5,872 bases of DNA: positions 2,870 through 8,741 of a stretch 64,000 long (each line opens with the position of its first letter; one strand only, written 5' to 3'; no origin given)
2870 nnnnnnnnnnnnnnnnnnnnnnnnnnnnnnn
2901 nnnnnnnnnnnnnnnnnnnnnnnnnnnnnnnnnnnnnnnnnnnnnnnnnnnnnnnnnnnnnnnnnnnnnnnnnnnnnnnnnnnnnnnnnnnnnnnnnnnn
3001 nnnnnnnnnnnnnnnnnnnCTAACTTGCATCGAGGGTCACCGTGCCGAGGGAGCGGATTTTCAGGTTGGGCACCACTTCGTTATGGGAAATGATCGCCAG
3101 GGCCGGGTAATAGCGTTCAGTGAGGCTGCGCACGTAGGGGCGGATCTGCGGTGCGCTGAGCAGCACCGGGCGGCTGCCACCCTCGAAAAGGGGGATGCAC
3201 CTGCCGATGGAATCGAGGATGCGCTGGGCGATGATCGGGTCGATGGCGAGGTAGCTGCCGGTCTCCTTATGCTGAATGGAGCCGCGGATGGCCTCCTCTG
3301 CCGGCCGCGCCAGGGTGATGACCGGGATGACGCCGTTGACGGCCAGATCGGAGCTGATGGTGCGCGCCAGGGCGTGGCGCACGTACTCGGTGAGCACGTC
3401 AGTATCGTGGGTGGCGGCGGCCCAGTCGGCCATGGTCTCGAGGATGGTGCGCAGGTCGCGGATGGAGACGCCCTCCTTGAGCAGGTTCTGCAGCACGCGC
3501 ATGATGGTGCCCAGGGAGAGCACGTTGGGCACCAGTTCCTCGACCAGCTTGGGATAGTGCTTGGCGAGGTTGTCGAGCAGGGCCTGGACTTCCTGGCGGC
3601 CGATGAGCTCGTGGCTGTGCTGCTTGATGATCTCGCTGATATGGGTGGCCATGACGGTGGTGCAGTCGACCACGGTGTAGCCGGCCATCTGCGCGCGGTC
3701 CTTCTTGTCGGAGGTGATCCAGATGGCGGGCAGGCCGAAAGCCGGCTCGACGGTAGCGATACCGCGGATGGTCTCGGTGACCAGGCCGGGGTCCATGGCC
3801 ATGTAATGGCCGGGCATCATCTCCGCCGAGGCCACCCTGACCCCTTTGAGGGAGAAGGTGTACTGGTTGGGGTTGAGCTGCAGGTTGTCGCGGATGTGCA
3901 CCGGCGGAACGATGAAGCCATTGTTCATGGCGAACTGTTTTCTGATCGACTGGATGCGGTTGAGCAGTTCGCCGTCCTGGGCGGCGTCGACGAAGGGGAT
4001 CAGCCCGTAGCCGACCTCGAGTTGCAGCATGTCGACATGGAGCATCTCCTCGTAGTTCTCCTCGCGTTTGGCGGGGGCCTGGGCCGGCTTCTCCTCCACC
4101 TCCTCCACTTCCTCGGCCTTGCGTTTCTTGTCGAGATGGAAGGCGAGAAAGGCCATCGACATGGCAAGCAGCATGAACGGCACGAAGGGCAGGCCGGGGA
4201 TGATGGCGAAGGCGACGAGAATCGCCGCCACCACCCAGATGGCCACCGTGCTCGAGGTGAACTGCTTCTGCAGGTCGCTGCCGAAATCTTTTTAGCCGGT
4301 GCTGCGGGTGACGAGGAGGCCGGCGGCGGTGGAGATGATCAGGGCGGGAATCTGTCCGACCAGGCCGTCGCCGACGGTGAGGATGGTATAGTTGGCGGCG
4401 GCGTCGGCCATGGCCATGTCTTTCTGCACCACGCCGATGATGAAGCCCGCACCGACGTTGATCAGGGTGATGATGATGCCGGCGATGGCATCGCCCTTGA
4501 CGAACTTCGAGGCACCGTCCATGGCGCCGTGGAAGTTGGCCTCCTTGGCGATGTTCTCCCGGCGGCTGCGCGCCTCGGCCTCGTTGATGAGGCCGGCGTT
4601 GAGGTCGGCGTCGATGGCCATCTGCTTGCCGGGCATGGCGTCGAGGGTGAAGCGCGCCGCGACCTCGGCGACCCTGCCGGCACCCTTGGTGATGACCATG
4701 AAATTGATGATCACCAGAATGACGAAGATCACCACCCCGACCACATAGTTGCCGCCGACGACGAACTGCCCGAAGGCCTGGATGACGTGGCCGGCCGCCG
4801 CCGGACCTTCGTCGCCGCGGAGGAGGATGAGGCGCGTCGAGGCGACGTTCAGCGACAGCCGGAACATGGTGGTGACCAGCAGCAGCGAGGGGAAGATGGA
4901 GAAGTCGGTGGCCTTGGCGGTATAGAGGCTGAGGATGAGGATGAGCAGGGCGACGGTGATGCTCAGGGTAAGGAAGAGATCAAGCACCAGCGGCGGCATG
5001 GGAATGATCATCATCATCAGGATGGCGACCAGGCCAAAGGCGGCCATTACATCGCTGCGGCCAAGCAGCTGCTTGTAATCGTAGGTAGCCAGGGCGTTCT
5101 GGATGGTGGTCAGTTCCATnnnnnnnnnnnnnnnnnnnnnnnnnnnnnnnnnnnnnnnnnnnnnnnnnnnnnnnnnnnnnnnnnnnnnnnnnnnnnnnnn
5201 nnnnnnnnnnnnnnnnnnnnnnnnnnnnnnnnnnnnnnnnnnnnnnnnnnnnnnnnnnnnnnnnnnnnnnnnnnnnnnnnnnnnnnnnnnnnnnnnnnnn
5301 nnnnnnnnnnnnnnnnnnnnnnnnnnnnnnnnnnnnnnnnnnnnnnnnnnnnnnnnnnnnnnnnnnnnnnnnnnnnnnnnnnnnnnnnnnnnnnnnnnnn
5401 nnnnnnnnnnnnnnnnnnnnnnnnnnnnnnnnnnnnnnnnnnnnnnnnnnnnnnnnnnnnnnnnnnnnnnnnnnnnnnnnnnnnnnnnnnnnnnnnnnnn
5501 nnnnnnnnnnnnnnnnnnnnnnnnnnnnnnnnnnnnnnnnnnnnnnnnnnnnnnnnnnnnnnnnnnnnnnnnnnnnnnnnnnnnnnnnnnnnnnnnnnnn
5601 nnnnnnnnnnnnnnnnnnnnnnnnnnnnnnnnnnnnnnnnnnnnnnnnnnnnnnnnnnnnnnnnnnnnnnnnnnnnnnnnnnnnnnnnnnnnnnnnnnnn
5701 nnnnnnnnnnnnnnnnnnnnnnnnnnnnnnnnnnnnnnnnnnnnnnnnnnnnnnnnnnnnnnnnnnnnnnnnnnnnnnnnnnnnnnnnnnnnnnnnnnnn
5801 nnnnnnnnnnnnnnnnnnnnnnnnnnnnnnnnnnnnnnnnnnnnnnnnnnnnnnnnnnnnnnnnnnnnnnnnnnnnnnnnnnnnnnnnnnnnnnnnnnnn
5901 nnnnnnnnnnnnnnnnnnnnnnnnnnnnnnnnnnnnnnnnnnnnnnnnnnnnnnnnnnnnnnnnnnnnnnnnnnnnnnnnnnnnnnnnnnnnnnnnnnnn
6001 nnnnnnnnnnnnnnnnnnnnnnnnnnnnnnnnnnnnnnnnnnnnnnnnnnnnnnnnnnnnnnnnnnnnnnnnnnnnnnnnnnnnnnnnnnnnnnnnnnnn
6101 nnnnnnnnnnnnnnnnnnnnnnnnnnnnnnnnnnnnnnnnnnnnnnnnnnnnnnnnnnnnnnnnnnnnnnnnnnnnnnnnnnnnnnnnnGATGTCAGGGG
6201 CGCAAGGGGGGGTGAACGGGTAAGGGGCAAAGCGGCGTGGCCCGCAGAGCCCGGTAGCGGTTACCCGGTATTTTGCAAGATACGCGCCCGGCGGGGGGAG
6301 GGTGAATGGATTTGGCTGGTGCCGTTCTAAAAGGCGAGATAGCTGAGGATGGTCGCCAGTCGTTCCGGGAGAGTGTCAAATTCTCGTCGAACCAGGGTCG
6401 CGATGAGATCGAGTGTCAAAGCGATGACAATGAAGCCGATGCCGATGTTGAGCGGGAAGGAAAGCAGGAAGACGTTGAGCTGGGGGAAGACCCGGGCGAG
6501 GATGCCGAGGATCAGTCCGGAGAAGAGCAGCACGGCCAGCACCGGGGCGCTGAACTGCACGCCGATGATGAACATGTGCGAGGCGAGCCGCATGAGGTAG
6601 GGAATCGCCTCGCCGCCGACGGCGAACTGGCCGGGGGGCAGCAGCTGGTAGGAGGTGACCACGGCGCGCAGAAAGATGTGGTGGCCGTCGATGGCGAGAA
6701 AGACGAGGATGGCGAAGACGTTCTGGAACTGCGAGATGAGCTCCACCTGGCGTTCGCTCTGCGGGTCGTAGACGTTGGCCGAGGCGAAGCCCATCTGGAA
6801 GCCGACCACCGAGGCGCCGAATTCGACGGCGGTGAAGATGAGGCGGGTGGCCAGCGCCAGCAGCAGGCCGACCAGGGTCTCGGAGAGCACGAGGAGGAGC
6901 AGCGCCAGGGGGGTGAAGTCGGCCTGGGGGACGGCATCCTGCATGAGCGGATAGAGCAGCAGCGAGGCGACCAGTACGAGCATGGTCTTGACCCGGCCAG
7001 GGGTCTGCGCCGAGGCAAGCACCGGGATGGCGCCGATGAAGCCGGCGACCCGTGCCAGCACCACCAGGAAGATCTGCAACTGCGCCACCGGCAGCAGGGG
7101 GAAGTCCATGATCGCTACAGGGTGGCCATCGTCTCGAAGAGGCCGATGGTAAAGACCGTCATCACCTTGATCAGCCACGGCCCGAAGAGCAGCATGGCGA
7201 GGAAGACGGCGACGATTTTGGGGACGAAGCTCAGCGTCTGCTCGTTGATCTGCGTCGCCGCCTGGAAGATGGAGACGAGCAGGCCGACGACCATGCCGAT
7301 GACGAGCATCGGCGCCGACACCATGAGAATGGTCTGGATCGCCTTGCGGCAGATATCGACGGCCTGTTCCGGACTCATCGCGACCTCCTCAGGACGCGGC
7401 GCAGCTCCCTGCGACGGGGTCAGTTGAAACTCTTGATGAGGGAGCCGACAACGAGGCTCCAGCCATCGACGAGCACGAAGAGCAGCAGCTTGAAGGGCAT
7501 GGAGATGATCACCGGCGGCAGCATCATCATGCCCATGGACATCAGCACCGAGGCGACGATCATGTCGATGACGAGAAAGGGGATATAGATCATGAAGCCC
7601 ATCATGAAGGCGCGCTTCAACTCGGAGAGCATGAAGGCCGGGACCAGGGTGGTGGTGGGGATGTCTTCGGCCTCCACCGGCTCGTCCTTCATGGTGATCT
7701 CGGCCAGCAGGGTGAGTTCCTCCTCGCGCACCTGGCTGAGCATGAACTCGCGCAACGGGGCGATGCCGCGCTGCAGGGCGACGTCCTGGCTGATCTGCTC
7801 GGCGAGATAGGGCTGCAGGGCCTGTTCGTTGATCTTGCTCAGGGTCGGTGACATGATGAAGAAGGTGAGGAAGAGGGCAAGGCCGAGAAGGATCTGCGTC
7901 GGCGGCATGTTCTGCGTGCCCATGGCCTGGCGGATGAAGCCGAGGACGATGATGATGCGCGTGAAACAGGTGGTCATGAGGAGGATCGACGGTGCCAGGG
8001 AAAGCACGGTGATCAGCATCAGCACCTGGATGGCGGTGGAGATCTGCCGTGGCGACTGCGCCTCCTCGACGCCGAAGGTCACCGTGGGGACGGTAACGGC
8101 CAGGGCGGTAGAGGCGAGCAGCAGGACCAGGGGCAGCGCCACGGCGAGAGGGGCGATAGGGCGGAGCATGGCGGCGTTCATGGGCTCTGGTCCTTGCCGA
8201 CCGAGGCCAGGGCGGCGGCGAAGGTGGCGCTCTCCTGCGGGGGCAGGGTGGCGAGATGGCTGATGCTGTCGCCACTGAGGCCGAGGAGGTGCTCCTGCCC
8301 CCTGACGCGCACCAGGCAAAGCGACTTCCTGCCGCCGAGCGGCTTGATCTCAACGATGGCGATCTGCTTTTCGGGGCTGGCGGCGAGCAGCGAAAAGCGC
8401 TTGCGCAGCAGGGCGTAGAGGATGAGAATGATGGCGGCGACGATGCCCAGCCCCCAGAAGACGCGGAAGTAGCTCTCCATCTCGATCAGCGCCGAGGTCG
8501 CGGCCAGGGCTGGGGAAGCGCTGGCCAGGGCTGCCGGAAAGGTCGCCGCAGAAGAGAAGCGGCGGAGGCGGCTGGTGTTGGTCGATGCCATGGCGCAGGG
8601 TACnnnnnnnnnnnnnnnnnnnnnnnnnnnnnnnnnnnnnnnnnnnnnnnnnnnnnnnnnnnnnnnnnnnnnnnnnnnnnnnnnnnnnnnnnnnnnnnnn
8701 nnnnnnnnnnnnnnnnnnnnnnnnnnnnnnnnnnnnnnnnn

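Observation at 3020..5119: One ochre codon knocks out flhA inside an otherwise intact 25-kb flagellar cluster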

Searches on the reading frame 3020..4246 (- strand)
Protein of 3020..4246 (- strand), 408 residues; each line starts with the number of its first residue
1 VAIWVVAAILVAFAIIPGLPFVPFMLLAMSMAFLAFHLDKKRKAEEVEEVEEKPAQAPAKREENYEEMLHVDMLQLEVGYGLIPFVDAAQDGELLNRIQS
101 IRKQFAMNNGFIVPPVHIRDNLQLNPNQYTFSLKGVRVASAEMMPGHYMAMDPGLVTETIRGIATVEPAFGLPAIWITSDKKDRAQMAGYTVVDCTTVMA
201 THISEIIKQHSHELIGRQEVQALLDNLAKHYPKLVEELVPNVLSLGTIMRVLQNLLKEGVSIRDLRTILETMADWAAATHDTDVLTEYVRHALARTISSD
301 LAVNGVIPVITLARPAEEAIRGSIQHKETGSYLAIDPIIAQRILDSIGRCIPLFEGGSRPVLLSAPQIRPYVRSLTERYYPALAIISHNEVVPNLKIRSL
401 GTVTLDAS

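Call 12: find_related_loci(query=window:3020-4246:-, collection=genome_contigs, flank=3000)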
Query window:3020-4246:- (408 aa) in genome_contigs; peptide patterns used: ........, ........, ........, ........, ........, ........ (x = any residue, [..] = any of these).
103 stretches matched a pattern; 69 encode a relative of the query (tblastn E <= 1e-3); 69 distinct loci.
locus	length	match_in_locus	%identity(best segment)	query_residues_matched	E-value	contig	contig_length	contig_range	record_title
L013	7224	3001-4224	99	1-408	0e+0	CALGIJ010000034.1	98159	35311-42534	MAG TPA_asm: uncultured Desulfobacterales bacterium isolate SRR3330205_bin.88_CONCOCT_v1.1_MAG genome assembly, contig:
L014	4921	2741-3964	91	1-408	0e+0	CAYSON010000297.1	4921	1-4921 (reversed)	MAG TPA_asm: uncultured Desulfopila sp. isolate SRP272421_co2_432 genome assembly, contig: NODE_72121_length_4921_cov_3.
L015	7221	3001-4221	88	1-408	0e+0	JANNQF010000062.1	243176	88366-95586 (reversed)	MAG: Deltaproteobacteria bacterium isolate SOY_31_metabat_54 SOY_31_k141_63165, whole genome shotgun sequence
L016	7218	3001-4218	88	2-408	0e+0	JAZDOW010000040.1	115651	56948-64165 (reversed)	MAG: Pseudomonadota bacterium isolate MEGAHIT-group-0.800 k141_1127534, whole genome shotgun sequence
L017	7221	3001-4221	87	1-408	0e+0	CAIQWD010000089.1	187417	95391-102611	MAG: uncultured delta proteobacterium isolate AM-2014_bin-3649 genome assembly, contig: bin-3649:089/117, whole genome s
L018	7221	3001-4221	87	1-408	0e+0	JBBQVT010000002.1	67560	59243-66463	MAG: Desulfobulbales bacterium isolate Co_metawrap_2011 Cmw_2011_k141_10676355_length_67560_cov_27.0000, whole genome sh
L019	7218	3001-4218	87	1-407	0e+0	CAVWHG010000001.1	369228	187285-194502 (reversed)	MAG: uncultured delta proteobacterium isolate MFD01299.bin.2.28 genome assembly, contig: contig_10700, whole genome shot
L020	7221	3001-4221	86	1-408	0e+0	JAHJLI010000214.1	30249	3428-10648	MAG: Proteobacteria bacterium isolate Old_saline.mb.128 Old_saline.mb.128_k141_799682, whole genome shotgun sequence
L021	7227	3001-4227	82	1-408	0e+0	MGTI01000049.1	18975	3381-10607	MAG: Desulfobacterales bacterium GWB2_56_26 gwb2_scaffold_1701, whole genome shotgun sequence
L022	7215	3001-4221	84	1-407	0e+0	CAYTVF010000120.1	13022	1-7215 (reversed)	MAG TPA_asm: uncultured Desulfopila sp. isolate SRP011637_co1_26 genome assembly, contig: NODE_1671_length_13022_cov_24.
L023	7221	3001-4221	81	1-408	0e+0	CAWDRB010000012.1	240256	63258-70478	MAG: uncultured delta proteobacterium isolate MFD04716.bin.2.141 genome assembly, contig: contig_43346, whole genome sho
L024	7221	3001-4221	88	1-408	0e+0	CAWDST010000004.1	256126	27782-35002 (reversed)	MAG: uncultured delta proteobacterium isolate MFD04716.bin.2.193 genome assembly, contig: contig_13491, whole genome sho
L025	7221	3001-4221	82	1-408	0e+0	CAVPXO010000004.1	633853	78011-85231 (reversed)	MAG: uncultured delta proteobacterium isolate MFD01721.bin.1.130 genome assembly, contig: contig_1611, whole genome shot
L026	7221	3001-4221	81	1-408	0e+0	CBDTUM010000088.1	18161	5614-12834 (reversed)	MAG TPA_asm: uncultured Desulfopila sp. isolate SRR7614695_binner123_Refined_84 genome assembly, contig: ERZ23877680.217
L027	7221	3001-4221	81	1-408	0e+0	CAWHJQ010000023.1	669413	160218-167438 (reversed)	MAG: uncultured delta proteobacterium isolate MFD01721.bin.2.181 genome assembly, contig: contig_9241, whole genome shot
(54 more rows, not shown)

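Call 20: find_homologous_proteins(query=window:3020-4246:-, max_evalue=1e-100)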
Query window:3020-4246:- (408 aa): 5183 proteins with E <= 1e-100 among 8000 candidates; the best 120 are listed.
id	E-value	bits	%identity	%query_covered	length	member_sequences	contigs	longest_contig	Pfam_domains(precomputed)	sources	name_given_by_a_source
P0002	9.7e-262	885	99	100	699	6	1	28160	PF00771.26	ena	-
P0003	2.4e-250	848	94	100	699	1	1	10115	PF00771.26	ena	-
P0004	3.6e-247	837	92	100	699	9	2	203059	PF00771.26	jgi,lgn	jgi:flagellar biosynthesis protein FlhA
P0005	1.8e-245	832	91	100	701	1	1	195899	PF00771.26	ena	-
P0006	1.6e-243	825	91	100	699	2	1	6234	PF00771.26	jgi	jgi:flagellar biosynthesis protein FlhA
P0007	8.1e-237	803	87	100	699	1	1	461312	PF00771.26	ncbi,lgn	-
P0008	1.3e-236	803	88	100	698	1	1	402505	PF00771.26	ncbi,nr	ncbi:MAG: flagellar biosynthesis protein FlhA [Desulforhopalus sp.]|nr:flagellar biosynthesis protei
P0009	1.1e-234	796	88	100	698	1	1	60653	PF00771.26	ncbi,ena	-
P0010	1.6e-234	796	88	100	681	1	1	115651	PF00771.26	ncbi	ncbi:MAG: flagellar biosynthesis protein FlhA [Pseudomonadota bacterium]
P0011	4.2e-234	794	87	100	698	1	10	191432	PF00771.26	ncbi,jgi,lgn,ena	-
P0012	7.1e-234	794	87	100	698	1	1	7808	PF00771.26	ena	-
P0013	2.1e-233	792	87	100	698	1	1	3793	PF00771.26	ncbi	-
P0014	8.1e-233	790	87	100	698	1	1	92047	PF00771.26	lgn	-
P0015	6.7e-232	787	87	100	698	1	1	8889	PF00771.26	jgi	-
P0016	6.8e-232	787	87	100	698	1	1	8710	PF00771.26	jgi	jgi:flagellar biosynthesis protein FlhA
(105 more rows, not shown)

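Call 21: list_cluster_members(proteins=[P0002, P0003])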
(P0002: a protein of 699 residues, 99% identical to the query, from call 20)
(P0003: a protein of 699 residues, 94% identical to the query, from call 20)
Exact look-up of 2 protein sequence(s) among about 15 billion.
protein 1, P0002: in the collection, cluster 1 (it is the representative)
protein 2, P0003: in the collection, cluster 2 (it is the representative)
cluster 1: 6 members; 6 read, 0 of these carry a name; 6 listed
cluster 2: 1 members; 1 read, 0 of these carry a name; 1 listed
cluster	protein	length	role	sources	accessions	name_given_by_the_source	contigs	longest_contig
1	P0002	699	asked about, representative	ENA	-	-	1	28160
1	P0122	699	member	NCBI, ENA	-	-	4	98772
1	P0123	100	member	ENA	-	-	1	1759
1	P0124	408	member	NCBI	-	-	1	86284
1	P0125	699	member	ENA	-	-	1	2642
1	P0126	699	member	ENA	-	-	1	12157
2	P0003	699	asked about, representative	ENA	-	-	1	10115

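Call 26: search_protein_families(library=ncbifam, proteins=[window:3020-4246:-], max_evalue=0.00001)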
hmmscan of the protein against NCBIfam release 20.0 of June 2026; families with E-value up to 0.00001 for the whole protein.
window:3020-4246:- (408 aa): 5 families
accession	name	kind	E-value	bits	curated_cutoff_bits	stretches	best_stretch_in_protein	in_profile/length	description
TIGR01398.1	FlhA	equivalog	7e-128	427.8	772.1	1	2-403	273-678/678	flagellar biosynthesis protein FlhA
TIGR01399.1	hrcV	equivalog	2e-73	248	692.25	1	2-403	271-677/677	type III secretion system export apparatus subunit SctV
NF011865.0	PRK15337.1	equivalog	2.1e-60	204.9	800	1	4-402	282-685/686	EscV/YscV/HrcV family type III secretion system export apparatus protein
NF009363.0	PRK12720.1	equivalog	9.7e-56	189.5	993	1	2-405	285-673/683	EscV/YscV/HrcV family type III secretion system export apparatus protein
NF004571.0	PRK05910.1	equivalog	6.1e-21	74.5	670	1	180-404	362-578/584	type III secretion system protein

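Call 66: find_related_loci(query=window:3020-4246:-, collection=metagenome_contigs, flank=1500)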
Query window:3020-4246:- (408 aa) in metagenome_contigs; peptide patterns used: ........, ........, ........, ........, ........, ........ (x = any residue, [..] = any of these).
94 stretches matched a pattern; 37 encode a relative of the query (tblastn E <= 1e-3); 36 distinct loci.
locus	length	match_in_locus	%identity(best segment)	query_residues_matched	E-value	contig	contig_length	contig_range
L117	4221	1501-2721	87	1-408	0e+0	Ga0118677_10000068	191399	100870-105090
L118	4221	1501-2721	87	1-408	0e+0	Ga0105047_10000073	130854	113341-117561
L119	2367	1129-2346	83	1-407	0e+0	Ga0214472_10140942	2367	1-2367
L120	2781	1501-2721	82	1-408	0e+0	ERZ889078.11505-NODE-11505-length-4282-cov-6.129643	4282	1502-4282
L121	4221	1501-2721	81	1-408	0e+0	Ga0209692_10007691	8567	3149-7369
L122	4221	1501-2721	81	1-408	0e+0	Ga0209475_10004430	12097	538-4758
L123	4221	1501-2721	81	1-408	0e+0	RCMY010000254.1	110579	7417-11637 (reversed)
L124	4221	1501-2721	81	1-408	0e+0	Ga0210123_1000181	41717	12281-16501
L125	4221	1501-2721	80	1-408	0e+0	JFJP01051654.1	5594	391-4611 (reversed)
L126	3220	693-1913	78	1-408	0e+0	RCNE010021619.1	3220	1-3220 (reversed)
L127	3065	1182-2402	77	1-408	0e+0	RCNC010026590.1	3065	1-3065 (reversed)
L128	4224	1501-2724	77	1-408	0e+0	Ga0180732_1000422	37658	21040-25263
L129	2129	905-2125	77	1-408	0e+0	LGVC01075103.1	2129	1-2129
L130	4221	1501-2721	77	1-408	0e+0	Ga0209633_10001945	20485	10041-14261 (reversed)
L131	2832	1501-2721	77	1-408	0e+0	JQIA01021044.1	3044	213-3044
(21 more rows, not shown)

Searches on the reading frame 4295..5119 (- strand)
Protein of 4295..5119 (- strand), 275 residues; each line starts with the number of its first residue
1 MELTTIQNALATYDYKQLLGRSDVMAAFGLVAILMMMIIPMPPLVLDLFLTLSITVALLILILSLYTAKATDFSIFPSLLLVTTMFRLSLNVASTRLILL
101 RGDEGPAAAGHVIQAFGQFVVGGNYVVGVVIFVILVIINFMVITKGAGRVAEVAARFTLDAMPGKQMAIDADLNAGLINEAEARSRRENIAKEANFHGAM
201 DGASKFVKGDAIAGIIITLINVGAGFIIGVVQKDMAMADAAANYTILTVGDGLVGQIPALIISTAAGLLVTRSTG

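Call 18: find_encoding_contigs(protein=window:4295-5119:-, flank=4000, max_places=10)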
Protein window:4295-5119:- (275 aa): no gene with exactly this product is on record in the collection.

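Call 26: search_protein_families(library=ncbifam, proteins=[window:4295-5119:-], max_evalue=0.00001)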
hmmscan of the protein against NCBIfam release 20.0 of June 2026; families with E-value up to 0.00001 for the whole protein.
window:4295-5119:- (275 aa): 5 families
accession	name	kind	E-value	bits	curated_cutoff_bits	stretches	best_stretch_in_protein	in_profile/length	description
TIGR01398.1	FlhA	equivalog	7.5e-135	450.8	772.1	1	22-274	2-254/678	flagellar biosynthesis protein FlhA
TIGR01399.1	hrcV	equivalog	4.3e-118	395.6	692.25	1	21-273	2-249/677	type III secretion system export apparatus subunit SctV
NF009363.0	PRK12720.1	equivalog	4.8e-100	336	993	1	16-275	11-265/683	EscV/YscV/HrcV family type III secretion system export apparatus protein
NF011865.0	PRK15337.1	equivalog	9.2e-98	328.3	800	1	28-274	19-260/686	EscV/YscV/HrcV family type III secretion system export apparatus protein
NF004571.0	PRK05910.1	equivalog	1.3e-55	189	670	1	31-271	17-247/584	type III secretion system protein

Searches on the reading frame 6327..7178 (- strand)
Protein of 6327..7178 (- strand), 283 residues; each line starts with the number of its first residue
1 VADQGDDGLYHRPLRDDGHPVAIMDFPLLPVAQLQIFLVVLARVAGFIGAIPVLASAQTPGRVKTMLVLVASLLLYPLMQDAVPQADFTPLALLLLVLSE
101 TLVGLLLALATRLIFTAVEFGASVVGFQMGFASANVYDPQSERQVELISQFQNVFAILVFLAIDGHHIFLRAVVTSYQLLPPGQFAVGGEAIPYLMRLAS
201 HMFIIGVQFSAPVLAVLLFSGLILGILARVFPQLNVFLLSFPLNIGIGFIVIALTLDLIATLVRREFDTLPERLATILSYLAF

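Call 26: search_protein_families(library=ncbifam, proteins=[window:6327-7178:-], max_evalue=0.00001)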
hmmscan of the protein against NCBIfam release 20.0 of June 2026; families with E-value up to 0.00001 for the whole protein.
window:6327-7178:- (283 aa): 5 families
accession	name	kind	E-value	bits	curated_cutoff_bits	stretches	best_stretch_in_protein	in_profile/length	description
TIGR01400.1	fliR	equivalog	9.1e-58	195.7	168.6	1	37-277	4-244/245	flagellar biosynthetic protein FliR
NF009411.0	PRK12772.1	equivalog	2.3e-45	155.1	739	1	35-280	9-253/610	fused FliR family export protein/FlhB family type III secretion system protein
TIGR01401.1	fliR_like_III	equivalog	1.3e-30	106.8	163.05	1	38-271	12-245/253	type III secretion system export apparatus subunit SctT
NF009416.1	PRK12780.1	equivalog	3.9e-21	75.8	306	1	34-257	7-231/247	flagellar biosynthesis protein FliR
NF011876.0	PRK15349.1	equivalog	9.9e-11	42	275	1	92-248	69-226/259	EscT/YscT/HrcT family type III secretion system export apparatus protein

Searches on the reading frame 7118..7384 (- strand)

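Call 30: search_protein_families(library=ncbifam, proteins=[window:7118-7384:-], max_evalue=0.001)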
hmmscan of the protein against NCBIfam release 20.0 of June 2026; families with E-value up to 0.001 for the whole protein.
window:7118-7384:- (89 aa): 5 families
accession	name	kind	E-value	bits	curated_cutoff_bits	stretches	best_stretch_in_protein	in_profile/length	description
TIGR01402.1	fliQ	equivalog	4.4e-32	110.1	88.9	1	3-88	1-86/88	flagellar biosynthesis protein FliQ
NF004671.0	PRK06010.1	subfamily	1.8e-24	85.5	104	1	3-84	1-82/88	flagellar biosynthesis protein FliQ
TIGR01403.1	fliQ_rel_III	equivalog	1.3e-18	66.8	76.5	1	9-86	3-80/81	type III secretion system export apparatus subunit SctS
NF011877.0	PRK15350.1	equivalog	1.1e-11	45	104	1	14-79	12-77/88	EscS/YscS/HrcS family type III secretion system export apparatus protein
NF011861.0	PRK15333.1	equivalog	5.4e-11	42.8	108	1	12-78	8-74/86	EscS/YscS/HrcS family type III secretion system export apparatus protein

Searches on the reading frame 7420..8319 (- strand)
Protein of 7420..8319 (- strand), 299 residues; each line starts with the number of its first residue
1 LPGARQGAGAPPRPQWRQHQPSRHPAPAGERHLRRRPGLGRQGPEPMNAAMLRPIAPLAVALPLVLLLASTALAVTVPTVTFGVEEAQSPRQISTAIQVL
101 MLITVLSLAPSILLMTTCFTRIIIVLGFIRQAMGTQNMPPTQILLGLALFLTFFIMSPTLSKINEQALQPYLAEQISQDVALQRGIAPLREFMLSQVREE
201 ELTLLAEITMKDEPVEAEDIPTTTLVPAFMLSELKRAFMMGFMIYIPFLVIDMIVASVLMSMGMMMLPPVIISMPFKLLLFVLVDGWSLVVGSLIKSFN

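Call 26: search_protein_families(library=ncbifam, proteins=[window:7420-8319:-], max_evalue=0.00001)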
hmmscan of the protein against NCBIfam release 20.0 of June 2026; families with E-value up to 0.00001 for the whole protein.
window:7420-8319:- (299 aa): 4 families
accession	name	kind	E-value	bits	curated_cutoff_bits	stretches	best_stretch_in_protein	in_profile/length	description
TIGR01103.1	fliP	equivalog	4.6e-87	290.9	217.45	1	102-298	1-197/197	flagellar type III secretion system pore protein FliP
NF009438.0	PRK12797.1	subfamily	8.2e-59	199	179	1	92-298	4-216/217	EscR/YscR/HrcR family type III secretion system export apparatus protein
TIGR01102.1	yscR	equivalog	1.2e-52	178.6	208.6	1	100-293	2-201/202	type III secretion system export apparatus subunit SctR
NF009437.0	PRK12796.1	equivalog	6.3e-43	147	263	1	95-298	4-217/223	EscR/YscR/HrcR family type III secretion system export apparatus protein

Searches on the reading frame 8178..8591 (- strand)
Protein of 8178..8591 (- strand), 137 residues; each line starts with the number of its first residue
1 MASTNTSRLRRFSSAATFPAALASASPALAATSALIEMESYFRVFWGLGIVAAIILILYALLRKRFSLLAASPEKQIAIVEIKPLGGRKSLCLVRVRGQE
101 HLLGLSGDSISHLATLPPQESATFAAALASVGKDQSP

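Call 26: search_protein_families(library=ncbifam, proteins=[window:8178-8591:-], max_evalue=0.00001)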
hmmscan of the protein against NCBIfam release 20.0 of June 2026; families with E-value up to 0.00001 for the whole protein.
window:8178-8591:- (137 aa): 1 family
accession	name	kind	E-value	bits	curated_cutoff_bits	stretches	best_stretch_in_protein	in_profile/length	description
TIGR03500.1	FliO_TIGR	equivalog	2.7e-14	53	55.25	1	48-116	1-70/70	flagellar biosynthetic protein FliO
